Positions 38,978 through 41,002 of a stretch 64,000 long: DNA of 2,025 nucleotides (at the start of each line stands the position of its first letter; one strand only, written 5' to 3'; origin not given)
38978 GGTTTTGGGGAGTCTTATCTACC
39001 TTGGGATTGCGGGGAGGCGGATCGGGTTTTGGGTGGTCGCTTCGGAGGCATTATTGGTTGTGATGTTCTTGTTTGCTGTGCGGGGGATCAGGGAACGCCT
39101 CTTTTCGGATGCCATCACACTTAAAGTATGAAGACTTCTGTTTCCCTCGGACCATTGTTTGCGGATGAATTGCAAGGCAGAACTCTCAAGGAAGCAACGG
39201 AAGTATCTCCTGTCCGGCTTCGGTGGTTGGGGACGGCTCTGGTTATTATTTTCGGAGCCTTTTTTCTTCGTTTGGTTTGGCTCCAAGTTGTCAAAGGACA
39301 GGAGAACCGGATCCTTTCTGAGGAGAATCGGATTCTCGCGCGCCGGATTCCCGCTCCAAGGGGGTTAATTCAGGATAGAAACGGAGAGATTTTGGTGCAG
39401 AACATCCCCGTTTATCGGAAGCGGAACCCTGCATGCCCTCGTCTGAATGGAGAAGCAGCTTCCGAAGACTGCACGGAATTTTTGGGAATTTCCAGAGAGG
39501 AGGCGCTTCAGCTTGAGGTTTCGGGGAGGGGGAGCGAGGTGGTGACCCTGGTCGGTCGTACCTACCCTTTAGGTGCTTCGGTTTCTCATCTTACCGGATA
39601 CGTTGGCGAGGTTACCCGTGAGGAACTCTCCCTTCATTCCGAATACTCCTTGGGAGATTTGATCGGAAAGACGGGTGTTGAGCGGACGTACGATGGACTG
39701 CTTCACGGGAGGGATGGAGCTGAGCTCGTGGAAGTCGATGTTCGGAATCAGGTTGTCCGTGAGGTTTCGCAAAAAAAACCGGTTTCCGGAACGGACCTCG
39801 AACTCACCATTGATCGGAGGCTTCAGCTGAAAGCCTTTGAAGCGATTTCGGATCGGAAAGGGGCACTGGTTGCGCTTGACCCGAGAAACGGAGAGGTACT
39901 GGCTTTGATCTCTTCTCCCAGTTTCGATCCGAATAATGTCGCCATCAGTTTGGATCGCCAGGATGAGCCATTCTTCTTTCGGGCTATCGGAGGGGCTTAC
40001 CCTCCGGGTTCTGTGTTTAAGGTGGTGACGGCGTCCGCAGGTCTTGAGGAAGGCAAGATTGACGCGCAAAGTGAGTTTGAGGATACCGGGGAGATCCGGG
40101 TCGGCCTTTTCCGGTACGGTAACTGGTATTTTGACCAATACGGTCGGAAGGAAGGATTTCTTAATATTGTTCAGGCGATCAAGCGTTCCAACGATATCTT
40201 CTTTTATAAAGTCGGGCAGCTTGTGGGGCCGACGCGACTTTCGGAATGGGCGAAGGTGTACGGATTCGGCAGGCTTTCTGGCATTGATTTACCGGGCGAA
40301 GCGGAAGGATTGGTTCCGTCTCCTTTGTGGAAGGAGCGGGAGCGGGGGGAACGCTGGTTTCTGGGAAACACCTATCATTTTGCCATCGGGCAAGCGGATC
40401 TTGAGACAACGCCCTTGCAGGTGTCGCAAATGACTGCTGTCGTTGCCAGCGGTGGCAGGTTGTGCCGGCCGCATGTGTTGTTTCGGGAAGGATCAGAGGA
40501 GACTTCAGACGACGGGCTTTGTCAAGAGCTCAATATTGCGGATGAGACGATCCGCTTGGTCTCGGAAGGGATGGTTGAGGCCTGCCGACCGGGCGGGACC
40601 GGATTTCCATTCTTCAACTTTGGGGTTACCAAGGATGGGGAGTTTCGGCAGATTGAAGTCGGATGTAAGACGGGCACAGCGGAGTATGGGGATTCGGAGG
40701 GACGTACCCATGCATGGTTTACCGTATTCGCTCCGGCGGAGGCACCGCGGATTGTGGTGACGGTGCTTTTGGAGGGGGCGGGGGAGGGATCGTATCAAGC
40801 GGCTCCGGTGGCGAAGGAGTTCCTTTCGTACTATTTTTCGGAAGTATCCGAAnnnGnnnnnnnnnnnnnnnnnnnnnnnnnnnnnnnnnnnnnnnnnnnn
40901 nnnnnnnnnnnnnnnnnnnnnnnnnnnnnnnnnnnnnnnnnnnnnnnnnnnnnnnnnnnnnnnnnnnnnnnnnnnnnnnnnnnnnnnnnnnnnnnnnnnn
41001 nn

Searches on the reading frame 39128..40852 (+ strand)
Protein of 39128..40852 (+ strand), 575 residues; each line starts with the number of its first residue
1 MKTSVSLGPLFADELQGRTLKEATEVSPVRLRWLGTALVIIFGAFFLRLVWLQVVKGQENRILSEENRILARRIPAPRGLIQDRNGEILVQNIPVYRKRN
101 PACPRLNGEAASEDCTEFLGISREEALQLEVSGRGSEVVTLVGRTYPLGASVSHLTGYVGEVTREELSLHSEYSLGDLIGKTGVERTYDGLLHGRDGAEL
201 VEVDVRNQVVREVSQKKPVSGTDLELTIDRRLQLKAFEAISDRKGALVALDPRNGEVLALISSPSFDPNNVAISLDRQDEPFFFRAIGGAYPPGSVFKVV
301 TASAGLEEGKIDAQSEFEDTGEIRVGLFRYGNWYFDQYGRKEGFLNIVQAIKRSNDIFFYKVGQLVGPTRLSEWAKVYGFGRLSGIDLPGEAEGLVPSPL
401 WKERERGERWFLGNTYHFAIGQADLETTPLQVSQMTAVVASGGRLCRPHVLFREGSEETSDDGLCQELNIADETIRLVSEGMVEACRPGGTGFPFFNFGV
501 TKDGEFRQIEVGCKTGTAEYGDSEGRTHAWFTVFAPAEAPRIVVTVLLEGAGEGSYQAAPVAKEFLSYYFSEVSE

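Call 100: search_protein_families(library=pfam, proteins=[window:39128-40852:+], max_evalue=0.00001)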
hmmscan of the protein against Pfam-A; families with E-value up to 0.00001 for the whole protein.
window:39128-40852:+ (575 aa): 2 families
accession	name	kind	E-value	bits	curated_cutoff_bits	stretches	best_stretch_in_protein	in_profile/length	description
PF00905.27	Transpeptidase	-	1.6e-56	192.1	22.1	1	245-566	1-298/299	Penicillin binding protein transpeptidase domain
PF03717.20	PBP_dimer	-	2e-25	90.7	24.4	1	134-213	98-179/180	Penicillin-binding Protein dimerisation domain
